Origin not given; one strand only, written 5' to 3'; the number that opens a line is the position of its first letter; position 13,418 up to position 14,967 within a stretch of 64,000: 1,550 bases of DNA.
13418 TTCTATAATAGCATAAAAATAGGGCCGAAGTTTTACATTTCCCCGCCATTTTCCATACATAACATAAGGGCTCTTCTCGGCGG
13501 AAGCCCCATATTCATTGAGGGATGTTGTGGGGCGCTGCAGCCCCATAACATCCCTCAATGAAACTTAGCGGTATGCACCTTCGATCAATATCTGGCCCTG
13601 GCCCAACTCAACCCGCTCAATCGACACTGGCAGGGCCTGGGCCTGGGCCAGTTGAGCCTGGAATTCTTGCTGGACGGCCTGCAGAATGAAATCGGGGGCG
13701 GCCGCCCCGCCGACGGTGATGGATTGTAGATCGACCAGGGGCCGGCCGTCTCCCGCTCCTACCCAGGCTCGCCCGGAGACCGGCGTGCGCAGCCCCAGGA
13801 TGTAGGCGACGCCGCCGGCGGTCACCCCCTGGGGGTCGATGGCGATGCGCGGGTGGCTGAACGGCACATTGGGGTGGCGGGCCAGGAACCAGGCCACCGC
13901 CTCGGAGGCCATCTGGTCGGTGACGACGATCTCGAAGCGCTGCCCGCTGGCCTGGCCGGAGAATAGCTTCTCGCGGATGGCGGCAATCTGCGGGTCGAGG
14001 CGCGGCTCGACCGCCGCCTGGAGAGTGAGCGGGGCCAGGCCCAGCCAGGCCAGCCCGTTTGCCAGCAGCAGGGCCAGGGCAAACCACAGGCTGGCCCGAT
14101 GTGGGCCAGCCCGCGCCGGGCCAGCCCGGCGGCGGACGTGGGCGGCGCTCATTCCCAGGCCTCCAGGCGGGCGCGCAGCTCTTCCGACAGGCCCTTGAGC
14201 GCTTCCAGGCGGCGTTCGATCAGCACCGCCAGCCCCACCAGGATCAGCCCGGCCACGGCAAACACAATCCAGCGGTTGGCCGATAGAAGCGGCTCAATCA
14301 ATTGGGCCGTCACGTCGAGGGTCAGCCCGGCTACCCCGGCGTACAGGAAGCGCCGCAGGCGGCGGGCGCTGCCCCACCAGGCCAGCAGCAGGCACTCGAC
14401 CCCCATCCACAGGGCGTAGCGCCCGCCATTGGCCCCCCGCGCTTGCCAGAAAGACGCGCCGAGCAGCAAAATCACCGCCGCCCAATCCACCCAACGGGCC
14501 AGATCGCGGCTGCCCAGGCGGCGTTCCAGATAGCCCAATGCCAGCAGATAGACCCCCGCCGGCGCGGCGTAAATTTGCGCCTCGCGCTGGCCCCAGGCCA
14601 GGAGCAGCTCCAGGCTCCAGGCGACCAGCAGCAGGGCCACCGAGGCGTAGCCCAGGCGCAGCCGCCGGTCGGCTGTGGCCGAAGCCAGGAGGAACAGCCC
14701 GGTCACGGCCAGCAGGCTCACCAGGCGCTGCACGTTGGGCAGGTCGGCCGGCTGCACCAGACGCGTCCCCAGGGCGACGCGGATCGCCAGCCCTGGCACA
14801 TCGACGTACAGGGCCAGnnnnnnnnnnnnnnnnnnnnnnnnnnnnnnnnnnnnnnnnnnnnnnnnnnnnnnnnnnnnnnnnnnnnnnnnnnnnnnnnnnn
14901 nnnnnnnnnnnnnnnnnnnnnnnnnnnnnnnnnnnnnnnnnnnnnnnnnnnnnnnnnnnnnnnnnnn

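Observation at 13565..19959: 1936-aa zinc-ribbon / coiled-coil / roughly 45-50-TM protein translationally coupled to a 195-aa anchored partner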

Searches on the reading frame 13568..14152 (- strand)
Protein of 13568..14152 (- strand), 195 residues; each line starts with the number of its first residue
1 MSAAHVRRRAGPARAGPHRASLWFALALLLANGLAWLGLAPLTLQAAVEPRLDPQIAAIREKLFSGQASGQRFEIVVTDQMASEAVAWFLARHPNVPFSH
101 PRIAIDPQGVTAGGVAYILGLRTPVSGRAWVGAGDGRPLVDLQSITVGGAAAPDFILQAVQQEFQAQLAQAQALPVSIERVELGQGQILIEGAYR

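Call 6: search_protein_families(library=pfam, proteins=[window:13568-14152:-], max_evalue=1)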
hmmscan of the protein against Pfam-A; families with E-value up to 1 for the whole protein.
window:13568-14152:- (195 aa): 0 families

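Call 7: search_protein_families(library=ncbifam, proteins=[window:13568-14152:-], max_evalue=1)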
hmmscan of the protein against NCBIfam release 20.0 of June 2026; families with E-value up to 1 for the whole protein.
window:13568-14152:- (195 aa): 1 family
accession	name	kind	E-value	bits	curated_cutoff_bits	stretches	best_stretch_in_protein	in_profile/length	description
NF009784.2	PRK13279.1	equivalog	0.0015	17.2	567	1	4-51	241-286/539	lipid IV(A) 4-amino-4-deoxy-L-arabinosyltransferase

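Call 31: find_homologous_proteins(query=window:13568-14152:-)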
Query window:13568-14152:- (195 aa): 44 proteins with E <= 0.001 among 1609 candidates.
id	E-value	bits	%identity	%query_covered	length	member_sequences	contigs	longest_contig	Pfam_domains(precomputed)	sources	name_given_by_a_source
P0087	5.4e-96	338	90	81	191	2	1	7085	-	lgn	-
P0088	1.6e-75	271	67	96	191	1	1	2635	-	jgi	jgi:hypothetical protein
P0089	1.0e-73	265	64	100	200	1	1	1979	-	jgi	jgi:hypothetical protein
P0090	7.8e-71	256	63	100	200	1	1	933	-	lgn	-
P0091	5.2e-69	250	66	91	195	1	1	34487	-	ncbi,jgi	-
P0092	3.9e-64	234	62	89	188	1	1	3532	-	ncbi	-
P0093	5.1e-63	230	62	81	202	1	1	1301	-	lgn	-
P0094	2.3e-61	225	57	93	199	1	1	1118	-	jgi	jgi:hypothetical protein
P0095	6.4e-61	224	57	89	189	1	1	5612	-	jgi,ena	-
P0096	6.6e-61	224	58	78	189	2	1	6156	-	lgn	-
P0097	3.2e-59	218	57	90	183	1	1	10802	-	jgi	-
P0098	3.6e-59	218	56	90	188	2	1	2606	-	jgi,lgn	jgi:hypothetical protein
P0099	1.0e-58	216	57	92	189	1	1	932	-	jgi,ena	-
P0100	6.0e-58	214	57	90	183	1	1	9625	-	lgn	-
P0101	1.4e-57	213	57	93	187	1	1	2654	-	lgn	-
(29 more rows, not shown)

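Call 37: predict_structure(alignment_id=A3)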
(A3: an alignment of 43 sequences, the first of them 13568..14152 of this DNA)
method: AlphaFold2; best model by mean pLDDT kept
length: 195 residues; sequences in the alignment: 43
mean_pLDDT: 90.0   pTM: 0.76
mean pLDDT of the five models: 90.0, 89.9, 89.2, 88.5, 88.4
residues with pLDDT >= 90: 151; 70-90: 21; 50-70: 21; < 50: 2
segments of 3 or more residues with pLDDT < 50: none
pLDDT, mean of each block of 10 residues (from residue 1): 58 64 93 79 79 94 95 98 96 96 98 95 96 95 95 94 92 92 98 96
secondary structure, 60 per line:
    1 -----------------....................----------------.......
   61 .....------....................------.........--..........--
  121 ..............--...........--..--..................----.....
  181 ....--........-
elements in order: H18-37 H54-65 E72-78 H79-91 E98-106 E109-118 E121-134 E137-147 H154-171 E176-184 E187-194

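Call 42: fold_search(model_id=the predicted structure, library=pdb)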
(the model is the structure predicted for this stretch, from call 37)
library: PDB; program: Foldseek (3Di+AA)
matches with E <= 10: 623; with E <= 0.001: 0
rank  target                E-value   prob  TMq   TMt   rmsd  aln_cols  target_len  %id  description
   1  2obd_A                1.3e-03  0.99  0.26  0.12  13.2       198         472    7  Crystal Structure of Cholesteryl Ester Transfer Protein (released 2007-01-23)
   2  4m4d_B                2.1e-02  0.51  0.20  0.12  13.3       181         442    9  Crystal structure of lipopolysaccharide binding protein (released 2013-10-30)
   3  2yh6_A                4.4e-02  0.92  0.27  0.41   8.4       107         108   13  Structure of the N-terminal domain of BamC from E. coli (released 2011-05-25)
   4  2yh6_C                8.6e-02  0.80  0.25  0.38   8.9       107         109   14  Structure of the N-terminal domain of BamC from E. coli (released 2011-05-25)
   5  8u2f_A                8.6e-02  0.33  0.21  0.27  12.6       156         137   12  Vibrio parahaemolyticus ToxS periplasmic domain (released 2024-09-11)
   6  3w9k                  9.1e-02  0.38  0.16  0.22  12.7       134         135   10  Crystal structure of thermoacidophile-specific protein STK_08120 complexed with myristic acid (released 2013-07-17)
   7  2yh6_D                9.6e-02  0.72  0.24  0.35   9.0       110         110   14  Structure of the N-terminal domain of BamC from E. coli (released 2011-05-25)
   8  4ih0                  1.3e-01  0.51  0.23  0.30  11.5       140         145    7  Crystal structure of kirola (Act d 11) from crystal soaked with serotonin (released 2013-09-04)
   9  1lke                  1.5e-01  0.35  0.21  0.26  16.9       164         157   11  ENGINEERED LIPOCALIN DIGA16 IN COMPLEX WITH DIGOXIGENIN (released 2003-06-17)
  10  3tfz_E                1.7e-01  0.44  0.23  0.26  12.2       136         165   12  Crystal structure of Zhui aromatase/cyclase from Streptomcyes sp. R1128 (released 2011-09-14)
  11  3tfz_F                2.0e-01  0.30  0.21  0.24  12.6       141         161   11  Crystal structure of Zhui aromatase/cyclase from Streptomcyes sp. R1128 (released 2011-09-14)
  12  8alo_B                2.1e-01  0.21  0.20  0.25  13.6       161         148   12  Heterodimer formation of sensory domains of Vibrio cholerae regulators ToxR and ToxS (released 2023-09-13)
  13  3d2l_A                2.2e-01  0.23  0.18  0.16  18.0       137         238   10  Crystal structure of SAM-dependent methyltransferase (ZP_00538691.1) from EXIGUOBACTERIUM SP. 255-15 at 1.90 A resolut (released 2008-05-20)
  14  1y8c                  2.2e-01  0.18  0.17  0.14  18.5       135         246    7  Crystal structure of a S-adenosylmethionine-dependent methyltransferase from Clostridium acetobutylicum ATCC 824 (released 2004-12-28)
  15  5z8o_B                2.3e-01  0.25  0.20  0.25  11.7       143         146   11  Structural of START superfamily protein MSMEG_0129 from Mycobacterium smegmatis (released 2018-03-21)
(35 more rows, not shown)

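Call 93: search_solved_structures(query=A3, max_evalue=5)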
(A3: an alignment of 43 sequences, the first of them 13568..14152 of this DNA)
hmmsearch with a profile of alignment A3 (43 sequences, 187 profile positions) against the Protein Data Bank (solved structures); distinct sequences matched with E-value up to 5: 11.
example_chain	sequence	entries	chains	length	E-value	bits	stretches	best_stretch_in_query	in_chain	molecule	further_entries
6eay_L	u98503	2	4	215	0.099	15.2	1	22-91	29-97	CA45 light chain | CA45 Fab light chain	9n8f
9xwn_E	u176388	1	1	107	0.67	12.5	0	57-91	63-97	BD23-0177-K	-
3i8n_A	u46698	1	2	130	0.89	12.1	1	74-99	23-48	uncharacterized protein VP2912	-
31mr_L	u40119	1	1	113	0.9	12.1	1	57-91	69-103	Anti-PA-domain monoclonal antibody (3F2G10) Light chain variable region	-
8gb6_L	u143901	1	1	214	1.4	11.5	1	22-92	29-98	21B6 Light chain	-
9j4c_L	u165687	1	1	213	1.4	11.4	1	56-91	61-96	Light chain of aPlexinA1-19-43 Fab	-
6lz4_B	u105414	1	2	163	1.6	11.3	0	54-89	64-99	PMab-1 VL-SARAH(S37C) Chimera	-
11hw_D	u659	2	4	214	1.7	11.1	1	22-92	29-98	Light chain Fab C77G12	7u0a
9lue_D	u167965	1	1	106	1.9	11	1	56-91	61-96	NiV S1E2 Fab Light Chain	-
4g5z_L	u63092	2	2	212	2.2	10.8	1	56-92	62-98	canakinumab antibody fragment light chain | light chain of antibody binding fragment of canakinumab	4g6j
5bvj_A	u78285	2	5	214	2.3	10.7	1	56-92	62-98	canakinumab Fab light-chain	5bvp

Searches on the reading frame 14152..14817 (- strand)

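Call 58: search_protein_families(library=pfam, proteins=[window:14152-14817:-], max_evalue=10)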
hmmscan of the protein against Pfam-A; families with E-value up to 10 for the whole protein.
window:14152-14817:- (222 aa): 2 families
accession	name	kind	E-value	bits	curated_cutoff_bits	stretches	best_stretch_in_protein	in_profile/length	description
PF19558.4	DUF6080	-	0.0089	15.1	27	1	37-121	349-433/447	Family of unknown function (DUF6080)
PF07337.16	CagY_M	-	0.36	10.9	21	1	201-219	14-31/32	DC-EC Repeat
